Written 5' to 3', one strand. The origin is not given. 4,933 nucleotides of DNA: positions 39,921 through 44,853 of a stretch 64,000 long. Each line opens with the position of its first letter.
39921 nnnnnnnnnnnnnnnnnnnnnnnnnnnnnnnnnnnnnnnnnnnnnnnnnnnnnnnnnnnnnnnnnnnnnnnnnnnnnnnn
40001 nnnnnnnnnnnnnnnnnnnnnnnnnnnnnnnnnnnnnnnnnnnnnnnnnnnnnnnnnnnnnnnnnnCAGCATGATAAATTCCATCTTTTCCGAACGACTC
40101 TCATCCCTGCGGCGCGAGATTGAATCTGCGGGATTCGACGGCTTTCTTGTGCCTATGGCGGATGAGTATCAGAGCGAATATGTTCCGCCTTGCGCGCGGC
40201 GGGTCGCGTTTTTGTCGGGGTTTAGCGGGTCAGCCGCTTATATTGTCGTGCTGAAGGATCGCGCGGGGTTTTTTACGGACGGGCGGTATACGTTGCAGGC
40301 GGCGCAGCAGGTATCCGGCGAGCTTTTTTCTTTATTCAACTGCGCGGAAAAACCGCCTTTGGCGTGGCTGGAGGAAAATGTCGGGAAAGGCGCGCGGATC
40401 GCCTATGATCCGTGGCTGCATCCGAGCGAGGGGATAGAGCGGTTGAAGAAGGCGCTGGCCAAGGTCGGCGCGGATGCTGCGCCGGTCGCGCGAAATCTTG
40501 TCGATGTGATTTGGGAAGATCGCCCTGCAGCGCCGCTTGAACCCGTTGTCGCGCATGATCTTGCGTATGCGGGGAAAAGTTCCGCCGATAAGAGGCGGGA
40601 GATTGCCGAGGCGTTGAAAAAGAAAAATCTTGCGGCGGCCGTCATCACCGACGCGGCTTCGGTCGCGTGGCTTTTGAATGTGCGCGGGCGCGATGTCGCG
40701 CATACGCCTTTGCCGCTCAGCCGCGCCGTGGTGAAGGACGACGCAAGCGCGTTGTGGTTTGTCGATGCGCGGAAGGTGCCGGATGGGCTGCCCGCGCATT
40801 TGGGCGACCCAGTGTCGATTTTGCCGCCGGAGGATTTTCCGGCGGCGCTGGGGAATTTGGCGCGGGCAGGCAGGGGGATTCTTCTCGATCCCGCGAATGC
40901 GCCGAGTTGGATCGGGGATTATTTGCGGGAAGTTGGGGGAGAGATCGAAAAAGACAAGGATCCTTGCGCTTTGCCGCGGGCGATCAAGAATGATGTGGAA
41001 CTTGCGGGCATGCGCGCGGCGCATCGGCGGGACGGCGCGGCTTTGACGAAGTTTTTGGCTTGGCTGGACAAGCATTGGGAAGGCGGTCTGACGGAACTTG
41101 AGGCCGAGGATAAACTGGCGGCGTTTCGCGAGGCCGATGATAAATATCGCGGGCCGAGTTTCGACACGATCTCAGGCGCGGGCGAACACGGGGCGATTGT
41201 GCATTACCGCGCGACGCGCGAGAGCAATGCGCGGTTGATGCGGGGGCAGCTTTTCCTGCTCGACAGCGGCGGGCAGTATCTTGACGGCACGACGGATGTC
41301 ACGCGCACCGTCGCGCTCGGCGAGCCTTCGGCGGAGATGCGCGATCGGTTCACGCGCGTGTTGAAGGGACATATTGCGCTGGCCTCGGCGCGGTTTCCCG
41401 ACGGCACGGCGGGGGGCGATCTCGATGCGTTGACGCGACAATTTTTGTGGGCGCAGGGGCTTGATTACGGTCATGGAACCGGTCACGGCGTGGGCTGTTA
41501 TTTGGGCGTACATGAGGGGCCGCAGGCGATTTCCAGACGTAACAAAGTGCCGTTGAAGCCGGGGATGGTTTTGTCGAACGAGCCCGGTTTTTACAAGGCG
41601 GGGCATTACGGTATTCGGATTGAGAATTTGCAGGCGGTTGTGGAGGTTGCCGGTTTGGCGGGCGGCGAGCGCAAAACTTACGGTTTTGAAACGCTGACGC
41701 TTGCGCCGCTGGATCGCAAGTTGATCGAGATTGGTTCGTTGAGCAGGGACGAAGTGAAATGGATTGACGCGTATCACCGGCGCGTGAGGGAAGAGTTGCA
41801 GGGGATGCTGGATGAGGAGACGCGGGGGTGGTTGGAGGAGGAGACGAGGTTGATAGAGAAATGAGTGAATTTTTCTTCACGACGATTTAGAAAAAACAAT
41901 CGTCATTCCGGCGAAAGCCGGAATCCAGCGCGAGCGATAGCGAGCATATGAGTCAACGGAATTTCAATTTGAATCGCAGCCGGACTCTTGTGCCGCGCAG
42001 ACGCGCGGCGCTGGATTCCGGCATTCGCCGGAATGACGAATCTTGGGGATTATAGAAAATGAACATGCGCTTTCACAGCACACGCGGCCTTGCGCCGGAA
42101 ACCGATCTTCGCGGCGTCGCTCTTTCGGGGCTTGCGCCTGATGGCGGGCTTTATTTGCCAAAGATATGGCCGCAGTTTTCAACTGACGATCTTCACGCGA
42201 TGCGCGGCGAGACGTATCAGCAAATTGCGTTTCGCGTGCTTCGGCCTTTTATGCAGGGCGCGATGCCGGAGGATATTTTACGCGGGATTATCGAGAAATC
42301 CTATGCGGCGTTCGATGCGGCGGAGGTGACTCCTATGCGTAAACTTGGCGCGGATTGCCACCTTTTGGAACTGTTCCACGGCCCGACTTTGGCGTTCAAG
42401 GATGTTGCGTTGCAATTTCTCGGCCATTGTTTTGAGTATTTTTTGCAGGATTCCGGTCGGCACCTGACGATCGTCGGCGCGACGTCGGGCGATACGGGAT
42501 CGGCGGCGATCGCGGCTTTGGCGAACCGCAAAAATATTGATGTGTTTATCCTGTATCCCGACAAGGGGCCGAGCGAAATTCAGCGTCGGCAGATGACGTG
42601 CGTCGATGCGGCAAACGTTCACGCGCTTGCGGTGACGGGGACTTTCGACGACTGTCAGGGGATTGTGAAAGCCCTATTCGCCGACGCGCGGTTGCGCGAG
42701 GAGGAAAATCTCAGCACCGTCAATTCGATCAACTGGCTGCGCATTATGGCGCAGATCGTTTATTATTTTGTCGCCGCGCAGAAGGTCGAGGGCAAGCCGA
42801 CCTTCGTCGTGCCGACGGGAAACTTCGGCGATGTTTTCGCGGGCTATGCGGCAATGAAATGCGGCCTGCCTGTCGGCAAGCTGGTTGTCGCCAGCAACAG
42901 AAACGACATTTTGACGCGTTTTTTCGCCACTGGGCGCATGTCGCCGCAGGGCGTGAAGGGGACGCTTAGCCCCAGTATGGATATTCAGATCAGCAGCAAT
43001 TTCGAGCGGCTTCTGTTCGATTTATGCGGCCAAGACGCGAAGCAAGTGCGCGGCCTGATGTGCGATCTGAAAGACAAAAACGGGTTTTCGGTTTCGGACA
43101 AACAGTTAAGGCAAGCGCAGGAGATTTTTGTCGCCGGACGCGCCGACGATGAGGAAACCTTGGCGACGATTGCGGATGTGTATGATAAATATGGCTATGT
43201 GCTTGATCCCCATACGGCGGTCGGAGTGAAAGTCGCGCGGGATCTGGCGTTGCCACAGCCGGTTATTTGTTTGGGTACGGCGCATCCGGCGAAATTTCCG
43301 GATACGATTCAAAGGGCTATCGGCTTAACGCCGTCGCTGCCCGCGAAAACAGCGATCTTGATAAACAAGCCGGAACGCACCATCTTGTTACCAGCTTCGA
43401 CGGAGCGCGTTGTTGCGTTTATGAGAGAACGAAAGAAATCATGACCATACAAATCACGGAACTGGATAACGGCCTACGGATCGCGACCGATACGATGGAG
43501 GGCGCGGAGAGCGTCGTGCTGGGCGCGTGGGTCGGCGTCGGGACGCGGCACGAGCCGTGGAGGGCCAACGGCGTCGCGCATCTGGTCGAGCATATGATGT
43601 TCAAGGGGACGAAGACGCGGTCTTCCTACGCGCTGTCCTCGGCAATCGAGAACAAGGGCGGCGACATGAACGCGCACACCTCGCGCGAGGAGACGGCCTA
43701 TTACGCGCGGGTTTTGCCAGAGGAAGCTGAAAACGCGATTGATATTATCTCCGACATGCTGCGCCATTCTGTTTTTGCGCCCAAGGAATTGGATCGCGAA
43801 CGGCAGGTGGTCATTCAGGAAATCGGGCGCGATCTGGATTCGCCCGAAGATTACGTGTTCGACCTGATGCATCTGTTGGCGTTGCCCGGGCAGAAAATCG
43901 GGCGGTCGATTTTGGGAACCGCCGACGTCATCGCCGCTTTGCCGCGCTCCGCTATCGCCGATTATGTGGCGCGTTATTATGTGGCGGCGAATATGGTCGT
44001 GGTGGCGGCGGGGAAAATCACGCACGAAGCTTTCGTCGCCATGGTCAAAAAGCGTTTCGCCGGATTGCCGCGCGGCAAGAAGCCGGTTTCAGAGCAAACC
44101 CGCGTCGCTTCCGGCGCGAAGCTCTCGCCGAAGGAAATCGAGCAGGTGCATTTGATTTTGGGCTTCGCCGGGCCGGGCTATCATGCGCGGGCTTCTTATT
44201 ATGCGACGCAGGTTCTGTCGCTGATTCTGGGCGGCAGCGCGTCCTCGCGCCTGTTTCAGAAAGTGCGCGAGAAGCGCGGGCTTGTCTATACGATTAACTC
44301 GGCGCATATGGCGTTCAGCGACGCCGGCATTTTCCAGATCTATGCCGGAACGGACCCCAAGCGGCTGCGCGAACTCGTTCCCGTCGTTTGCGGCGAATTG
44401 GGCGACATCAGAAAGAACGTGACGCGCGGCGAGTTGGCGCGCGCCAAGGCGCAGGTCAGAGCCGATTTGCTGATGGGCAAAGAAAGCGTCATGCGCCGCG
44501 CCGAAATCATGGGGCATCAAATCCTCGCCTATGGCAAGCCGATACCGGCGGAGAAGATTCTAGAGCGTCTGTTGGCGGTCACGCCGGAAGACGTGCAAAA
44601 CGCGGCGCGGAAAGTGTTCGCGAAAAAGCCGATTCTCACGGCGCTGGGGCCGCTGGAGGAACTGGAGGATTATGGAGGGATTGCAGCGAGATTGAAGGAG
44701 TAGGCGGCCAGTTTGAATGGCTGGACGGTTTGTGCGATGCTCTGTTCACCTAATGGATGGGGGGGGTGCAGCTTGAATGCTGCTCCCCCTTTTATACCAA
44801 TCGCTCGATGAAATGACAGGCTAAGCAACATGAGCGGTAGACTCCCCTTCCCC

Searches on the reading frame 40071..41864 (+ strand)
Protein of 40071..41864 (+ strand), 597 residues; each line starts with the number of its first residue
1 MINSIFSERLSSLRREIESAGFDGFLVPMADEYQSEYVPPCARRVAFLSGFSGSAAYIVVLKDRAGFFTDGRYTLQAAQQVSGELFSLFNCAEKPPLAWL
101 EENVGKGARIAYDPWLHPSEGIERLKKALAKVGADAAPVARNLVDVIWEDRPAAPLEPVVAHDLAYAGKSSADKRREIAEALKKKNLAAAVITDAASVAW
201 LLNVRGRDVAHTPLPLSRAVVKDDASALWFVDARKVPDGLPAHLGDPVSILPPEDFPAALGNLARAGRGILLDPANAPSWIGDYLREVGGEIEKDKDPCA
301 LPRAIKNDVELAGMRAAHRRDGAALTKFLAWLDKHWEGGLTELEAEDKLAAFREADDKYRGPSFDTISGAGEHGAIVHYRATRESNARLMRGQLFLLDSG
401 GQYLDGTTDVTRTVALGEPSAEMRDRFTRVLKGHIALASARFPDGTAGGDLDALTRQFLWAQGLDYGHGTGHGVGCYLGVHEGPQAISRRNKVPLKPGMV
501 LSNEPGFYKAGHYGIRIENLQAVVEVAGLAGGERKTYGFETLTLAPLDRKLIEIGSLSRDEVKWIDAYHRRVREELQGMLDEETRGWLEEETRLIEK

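Call 18: search_protein_families(library=pfam, proteins=[window:40071-41864:+], max_evalue=0.00001)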
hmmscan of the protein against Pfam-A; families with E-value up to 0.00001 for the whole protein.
window:40071-41864:+ (597 aa): 4 families
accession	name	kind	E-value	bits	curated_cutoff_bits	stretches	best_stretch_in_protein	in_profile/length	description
PF00557.29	Peptidase_M24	-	5e-55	186.9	23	1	313-523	2-206/208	Metallopeptidase family M24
PF16189.11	Creatinase_N_2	-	8.2e-40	136.9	29.7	1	150-310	1-161/161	Creatinase/Prolidase N-terminal domain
PF16188.10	Peptidase_M24_C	-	4.2e-21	75.1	28.9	1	536-594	2-62/63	C-terminal region of peptidase_M24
PF01321.24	Creatinase_N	-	3.1e-16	60.5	22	1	9-132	1-113/128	Creatinase/Prolidase N-terminal domain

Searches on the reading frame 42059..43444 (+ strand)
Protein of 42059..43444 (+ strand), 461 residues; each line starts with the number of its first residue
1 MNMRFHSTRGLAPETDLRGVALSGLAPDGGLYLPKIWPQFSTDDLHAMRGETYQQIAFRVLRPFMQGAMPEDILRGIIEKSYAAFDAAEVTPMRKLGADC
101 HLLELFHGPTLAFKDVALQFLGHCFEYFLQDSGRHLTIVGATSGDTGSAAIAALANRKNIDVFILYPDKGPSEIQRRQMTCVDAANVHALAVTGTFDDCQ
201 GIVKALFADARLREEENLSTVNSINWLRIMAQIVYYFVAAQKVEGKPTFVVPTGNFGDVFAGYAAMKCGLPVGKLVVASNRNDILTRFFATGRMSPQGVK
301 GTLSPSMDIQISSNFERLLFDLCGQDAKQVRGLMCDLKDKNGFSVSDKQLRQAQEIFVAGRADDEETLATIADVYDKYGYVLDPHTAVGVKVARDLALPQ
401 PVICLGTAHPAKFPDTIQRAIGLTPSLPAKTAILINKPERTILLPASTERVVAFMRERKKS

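Call 18: search_protein_families(library=pfam, proteins=[window:42059-43444:+], max_evalue=0.00001)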
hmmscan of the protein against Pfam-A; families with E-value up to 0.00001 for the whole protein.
window:42059-43444:+ (461 aa): 3 families
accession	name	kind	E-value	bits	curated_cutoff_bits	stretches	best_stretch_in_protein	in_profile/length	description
PF00291.31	PALP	-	4.1e-25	89.2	35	1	94-328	18-239/295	Pyridoxal-phosphate dependent enzyme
PF14821.11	Thr_synth_N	-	2.8e-23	82.3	25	1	4-82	1-79/79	Threonine synthase N terminus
PF24857.1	THR4_C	-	3e-08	34.1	27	1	386-434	1-61/85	Threonine synthase, C-terminal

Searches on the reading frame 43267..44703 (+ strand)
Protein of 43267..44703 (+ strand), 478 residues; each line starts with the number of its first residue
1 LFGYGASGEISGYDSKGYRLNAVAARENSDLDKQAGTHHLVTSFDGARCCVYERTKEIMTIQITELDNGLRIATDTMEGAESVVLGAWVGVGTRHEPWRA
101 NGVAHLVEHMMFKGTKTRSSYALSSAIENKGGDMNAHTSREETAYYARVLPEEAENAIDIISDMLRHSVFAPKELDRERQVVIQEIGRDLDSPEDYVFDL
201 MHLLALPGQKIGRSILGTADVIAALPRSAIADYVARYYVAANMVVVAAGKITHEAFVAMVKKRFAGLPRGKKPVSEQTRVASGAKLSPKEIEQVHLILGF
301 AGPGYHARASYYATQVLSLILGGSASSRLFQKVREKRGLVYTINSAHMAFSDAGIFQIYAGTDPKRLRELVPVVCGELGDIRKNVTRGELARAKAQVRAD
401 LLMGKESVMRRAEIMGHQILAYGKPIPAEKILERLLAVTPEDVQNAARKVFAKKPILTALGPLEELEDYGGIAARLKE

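Call 18: search_protein_families(library=pfam, proteins=[window:43267-44703:+], max_evalue=0.00001)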
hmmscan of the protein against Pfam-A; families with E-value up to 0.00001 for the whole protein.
window:43267-44703:+ (478 aa): 2 families
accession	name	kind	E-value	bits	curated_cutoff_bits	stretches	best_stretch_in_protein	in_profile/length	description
PF05193.26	Peptidase_M16_C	-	1.6e-39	136.1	23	1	227-396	4-180/181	Peptidase M16 inactive domain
PF00675.25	Peptidase_M16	-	7.1e-38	130.3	22.3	1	72-218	2-148/149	Insulinase (Peptidase family M16)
